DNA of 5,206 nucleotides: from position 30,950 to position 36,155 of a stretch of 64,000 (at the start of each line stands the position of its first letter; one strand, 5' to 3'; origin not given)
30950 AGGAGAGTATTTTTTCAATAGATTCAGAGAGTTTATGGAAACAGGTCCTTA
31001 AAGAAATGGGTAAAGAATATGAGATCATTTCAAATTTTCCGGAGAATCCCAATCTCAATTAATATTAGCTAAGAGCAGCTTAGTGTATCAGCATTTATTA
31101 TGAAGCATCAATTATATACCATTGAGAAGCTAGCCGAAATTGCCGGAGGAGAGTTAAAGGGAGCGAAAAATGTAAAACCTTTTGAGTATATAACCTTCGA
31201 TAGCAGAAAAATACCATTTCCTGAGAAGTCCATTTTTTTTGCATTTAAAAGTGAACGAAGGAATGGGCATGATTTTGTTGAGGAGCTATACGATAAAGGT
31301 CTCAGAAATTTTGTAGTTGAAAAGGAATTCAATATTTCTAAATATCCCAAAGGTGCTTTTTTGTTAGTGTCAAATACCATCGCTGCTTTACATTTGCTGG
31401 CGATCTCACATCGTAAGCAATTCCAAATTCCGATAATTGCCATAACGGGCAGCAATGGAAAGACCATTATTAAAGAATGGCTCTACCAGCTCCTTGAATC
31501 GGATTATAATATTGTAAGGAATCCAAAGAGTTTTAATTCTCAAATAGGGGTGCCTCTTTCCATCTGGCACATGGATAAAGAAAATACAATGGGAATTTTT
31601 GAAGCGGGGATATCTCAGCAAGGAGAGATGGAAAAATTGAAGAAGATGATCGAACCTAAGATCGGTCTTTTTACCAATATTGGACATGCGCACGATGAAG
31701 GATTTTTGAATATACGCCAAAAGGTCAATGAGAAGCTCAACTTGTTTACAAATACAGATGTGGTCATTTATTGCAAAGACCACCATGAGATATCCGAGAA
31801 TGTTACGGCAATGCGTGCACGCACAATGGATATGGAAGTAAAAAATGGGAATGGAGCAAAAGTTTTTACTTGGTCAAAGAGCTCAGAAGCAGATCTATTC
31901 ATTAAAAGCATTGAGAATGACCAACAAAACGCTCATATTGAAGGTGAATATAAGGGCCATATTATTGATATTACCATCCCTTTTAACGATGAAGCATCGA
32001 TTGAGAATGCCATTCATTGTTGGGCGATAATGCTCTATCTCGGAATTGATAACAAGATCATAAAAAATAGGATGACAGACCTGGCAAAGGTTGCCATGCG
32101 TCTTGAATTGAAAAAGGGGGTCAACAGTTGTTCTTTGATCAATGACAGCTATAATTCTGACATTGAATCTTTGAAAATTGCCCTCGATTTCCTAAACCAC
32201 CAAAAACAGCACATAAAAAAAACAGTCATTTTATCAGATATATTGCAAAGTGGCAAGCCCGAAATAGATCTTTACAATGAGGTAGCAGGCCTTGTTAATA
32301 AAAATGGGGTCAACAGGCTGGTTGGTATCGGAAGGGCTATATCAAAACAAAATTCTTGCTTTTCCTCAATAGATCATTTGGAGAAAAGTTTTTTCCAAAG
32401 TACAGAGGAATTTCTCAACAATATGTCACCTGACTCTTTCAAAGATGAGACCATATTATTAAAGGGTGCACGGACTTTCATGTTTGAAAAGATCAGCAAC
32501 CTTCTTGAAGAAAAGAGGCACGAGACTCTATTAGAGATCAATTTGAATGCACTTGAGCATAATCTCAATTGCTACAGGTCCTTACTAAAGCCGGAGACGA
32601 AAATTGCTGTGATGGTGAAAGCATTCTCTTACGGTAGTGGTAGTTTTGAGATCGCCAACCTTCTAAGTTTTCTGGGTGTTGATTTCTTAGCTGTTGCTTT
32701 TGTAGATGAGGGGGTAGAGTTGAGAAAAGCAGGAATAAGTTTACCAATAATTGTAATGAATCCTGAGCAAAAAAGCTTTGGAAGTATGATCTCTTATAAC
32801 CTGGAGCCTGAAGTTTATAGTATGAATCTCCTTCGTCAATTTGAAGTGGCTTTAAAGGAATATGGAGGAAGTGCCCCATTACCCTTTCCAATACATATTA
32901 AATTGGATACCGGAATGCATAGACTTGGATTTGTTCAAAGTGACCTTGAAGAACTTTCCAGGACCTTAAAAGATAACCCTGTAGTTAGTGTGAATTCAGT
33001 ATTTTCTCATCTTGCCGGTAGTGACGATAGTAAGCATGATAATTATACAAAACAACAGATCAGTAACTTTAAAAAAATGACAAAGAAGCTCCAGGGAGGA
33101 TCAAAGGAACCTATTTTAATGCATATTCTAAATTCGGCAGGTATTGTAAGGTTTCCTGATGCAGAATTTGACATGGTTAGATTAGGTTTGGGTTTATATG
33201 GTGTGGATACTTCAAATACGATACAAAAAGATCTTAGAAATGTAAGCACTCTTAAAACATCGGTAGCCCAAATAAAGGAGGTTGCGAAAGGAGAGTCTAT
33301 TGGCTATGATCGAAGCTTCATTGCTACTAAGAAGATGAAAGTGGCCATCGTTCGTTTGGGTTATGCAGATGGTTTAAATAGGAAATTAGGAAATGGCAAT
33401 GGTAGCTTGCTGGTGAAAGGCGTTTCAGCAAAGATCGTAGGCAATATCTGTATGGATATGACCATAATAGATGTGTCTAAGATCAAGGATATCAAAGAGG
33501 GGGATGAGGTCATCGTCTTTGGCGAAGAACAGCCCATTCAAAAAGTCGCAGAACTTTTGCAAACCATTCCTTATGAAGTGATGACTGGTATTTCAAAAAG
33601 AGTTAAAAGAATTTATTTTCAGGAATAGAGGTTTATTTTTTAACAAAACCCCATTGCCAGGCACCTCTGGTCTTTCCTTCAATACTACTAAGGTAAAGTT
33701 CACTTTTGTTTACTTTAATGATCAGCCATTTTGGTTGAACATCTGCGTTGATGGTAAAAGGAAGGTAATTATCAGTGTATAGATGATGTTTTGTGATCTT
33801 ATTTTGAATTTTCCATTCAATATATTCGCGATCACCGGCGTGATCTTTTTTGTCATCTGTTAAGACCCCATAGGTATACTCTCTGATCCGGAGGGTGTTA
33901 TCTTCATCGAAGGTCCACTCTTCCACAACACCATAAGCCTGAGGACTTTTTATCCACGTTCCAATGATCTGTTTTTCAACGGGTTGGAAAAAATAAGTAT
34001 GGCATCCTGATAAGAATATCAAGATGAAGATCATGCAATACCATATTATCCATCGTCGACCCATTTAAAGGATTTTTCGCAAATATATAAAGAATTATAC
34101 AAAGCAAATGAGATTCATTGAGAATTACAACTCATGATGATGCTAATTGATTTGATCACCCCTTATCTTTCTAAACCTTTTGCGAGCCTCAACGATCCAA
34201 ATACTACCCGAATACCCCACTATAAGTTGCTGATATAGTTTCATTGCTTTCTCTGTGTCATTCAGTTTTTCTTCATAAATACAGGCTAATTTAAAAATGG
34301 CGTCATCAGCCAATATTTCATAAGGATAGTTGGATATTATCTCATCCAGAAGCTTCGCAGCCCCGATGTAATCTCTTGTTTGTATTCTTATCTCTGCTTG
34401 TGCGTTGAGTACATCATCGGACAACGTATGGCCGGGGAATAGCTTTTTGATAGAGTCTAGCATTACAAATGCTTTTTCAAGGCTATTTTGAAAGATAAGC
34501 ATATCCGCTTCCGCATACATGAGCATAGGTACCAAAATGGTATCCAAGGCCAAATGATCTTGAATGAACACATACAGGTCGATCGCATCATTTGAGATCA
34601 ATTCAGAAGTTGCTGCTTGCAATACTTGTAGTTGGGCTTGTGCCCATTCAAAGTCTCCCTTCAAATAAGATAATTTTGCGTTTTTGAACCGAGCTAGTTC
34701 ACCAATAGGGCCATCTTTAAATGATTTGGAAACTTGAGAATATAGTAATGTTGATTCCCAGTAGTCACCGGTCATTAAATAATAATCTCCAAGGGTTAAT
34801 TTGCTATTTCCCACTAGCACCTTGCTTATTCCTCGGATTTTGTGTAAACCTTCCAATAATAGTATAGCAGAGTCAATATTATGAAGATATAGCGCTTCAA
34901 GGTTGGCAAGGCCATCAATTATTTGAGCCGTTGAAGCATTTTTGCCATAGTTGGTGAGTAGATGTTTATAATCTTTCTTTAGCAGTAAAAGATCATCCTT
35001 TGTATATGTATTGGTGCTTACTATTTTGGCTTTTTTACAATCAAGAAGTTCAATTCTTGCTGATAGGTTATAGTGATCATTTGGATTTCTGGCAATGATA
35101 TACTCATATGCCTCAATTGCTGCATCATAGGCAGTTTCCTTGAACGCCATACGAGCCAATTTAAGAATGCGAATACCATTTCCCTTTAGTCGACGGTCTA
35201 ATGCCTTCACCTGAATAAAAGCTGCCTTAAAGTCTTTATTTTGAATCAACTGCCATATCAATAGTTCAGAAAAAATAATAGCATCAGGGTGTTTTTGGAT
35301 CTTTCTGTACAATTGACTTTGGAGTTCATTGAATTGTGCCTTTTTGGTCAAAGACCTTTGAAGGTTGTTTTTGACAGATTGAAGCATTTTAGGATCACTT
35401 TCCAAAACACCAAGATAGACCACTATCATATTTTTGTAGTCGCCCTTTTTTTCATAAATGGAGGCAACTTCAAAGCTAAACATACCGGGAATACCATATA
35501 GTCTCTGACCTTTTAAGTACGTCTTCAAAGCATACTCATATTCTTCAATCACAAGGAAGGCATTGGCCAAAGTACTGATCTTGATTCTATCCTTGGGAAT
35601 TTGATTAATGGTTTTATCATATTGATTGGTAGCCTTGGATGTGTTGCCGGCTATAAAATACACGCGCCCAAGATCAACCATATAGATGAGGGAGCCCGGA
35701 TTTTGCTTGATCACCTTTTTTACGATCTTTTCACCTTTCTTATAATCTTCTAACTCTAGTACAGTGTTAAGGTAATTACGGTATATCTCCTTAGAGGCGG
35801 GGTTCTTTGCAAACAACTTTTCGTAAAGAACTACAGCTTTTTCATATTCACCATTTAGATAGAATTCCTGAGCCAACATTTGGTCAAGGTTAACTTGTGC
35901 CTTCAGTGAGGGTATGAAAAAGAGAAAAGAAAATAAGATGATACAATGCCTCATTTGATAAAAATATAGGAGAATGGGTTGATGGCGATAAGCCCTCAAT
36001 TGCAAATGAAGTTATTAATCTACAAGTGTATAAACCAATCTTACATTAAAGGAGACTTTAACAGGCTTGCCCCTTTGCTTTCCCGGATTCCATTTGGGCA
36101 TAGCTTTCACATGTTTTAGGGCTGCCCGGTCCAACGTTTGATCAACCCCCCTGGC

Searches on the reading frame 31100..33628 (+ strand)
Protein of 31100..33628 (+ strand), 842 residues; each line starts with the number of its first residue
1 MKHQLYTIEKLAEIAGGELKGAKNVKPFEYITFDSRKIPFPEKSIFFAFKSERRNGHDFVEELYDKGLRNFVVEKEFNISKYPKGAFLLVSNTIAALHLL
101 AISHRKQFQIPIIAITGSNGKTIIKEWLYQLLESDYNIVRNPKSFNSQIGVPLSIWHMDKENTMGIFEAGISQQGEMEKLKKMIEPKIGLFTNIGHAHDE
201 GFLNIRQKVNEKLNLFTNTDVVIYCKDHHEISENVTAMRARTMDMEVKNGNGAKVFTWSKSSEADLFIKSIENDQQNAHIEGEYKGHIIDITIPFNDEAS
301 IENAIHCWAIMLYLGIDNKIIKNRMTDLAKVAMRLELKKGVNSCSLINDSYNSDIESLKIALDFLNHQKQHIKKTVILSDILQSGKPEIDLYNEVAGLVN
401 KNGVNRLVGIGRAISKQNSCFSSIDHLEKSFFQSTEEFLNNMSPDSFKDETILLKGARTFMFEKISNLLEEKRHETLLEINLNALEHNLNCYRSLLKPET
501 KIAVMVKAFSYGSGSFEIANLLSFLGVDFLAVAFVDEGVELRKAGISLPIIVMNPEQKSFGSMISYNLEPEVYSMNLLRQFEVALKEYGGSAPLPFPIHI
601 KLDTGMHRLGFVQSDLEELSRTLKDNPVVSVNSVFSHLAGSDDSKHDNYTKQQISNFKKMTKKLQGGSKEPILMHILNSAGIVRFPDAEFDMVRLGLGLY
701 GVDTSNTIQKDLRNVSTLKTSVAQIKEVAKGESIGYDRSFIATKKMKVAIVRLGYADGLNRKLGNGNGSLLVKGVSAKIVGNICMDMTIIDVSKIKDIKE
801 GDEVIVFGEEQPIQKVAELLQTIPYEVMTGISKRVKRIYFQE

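Call 23: search_protein_families(library=pfam, proteins=[window:31100-33628:+], max_evalue=0.001)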
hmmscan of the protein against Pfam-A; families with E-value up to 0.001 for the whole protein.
window:31100-33628:+ (842 aa): 3 families
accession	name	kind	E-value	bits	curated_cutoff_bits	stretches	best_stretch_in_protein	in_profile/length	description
PF01168.26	Ala_racemase_N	-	2e-54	185.1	24.1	1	480-702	1-218/220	Alanine racemase, N-terminal domain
PF00842.27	Ala_racemase_C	-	1.1e-43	148.3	25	1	715-839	1-127/127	Alanine racemase, C-terminal domain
PF08245.18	Mur_ligase_M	-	3.5e-25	89.6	24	1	115-310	1-199/200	Mur ligase middle domain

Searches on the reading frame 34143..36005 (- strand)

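Call 23: search_protein_families(library=pfam, proteins=[window:34143-36005:-], max_evalue=0.001)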
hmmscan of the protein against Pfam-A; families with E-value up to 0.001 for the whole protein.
window:34143-36005:- (620 aa): 18 families
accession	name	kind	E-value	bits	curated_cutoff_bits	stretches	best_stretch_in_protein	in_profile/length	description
PF13428.12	TPR_14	-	6.8e-17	60.7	23.5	0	40-79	3-42/44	Tetratricopeptide repeat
PF13174.12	TPR_6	-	2.9e-14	53.1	26.3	1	568-598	1-30/33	Tetratricopeptide repeat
PF14559.12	TPR_19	-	2.1e-13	50.8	25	1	51-105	4-59/68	Tetratricopeptide repeat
PF07719.23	TPR_2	-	1.3e-11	44.1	27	0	43-70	6-33/34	Tetratricopeptide repeat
PF13424.12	TPR_12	-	4.2e-10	40.1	30.1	0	100-133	39-72/77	Tetratricopeptide repeat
PF13432.12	TPR_16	-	1.3e-09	38.8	32.7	0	43-104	2-63/65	Tetratricopeptide repeat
PF13176.12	TPR_7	-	4e-07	30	27.9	0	569-595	1-26/36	Tetratricopeptide repeat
PF13181.12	TPR_8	-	1.4e-06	28.4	25.7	0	180-206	7-33/34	Tetratricopeptide repeat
PF25060.1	ARM_TT21_2nd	-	3.4e-06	27.2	27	0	88-135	204-251/270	Tetratricopeptide repeat protein 21 second ARM domain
PF25058.1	ARM_TT21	-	4.3e-06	27.2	27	1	500-594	64-155/155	Tetratricopeptide repeat protein 21 ARM repeat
PF00515.34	TPR_1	-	1.8e-05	24.8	27.8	0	44-63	7-26/34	Tetratricopeptide repeat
PF23914.1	TPR_CcmH_CycH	-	2.6e-05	24.5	42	0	52-139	64-154/158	Cytochrome c-type biogenesis protein H TPR domain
PF25064.1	ARM_TT21_5th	-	8.1e-05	23.3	27.8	0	283-322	7-46/117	TT21 fifth ARM repeats domain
PF12895.13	ANAPC3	-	8.6e-05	23.2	27.2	0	43-97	28-81/82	Anaphase-promoting complex, cyclosome, subunit 3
PF12569.14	NatA_aux_su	-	0.00018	21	33.3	1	82-187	48-152/515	N-terminal acetyltransferase A, auxiliary subunit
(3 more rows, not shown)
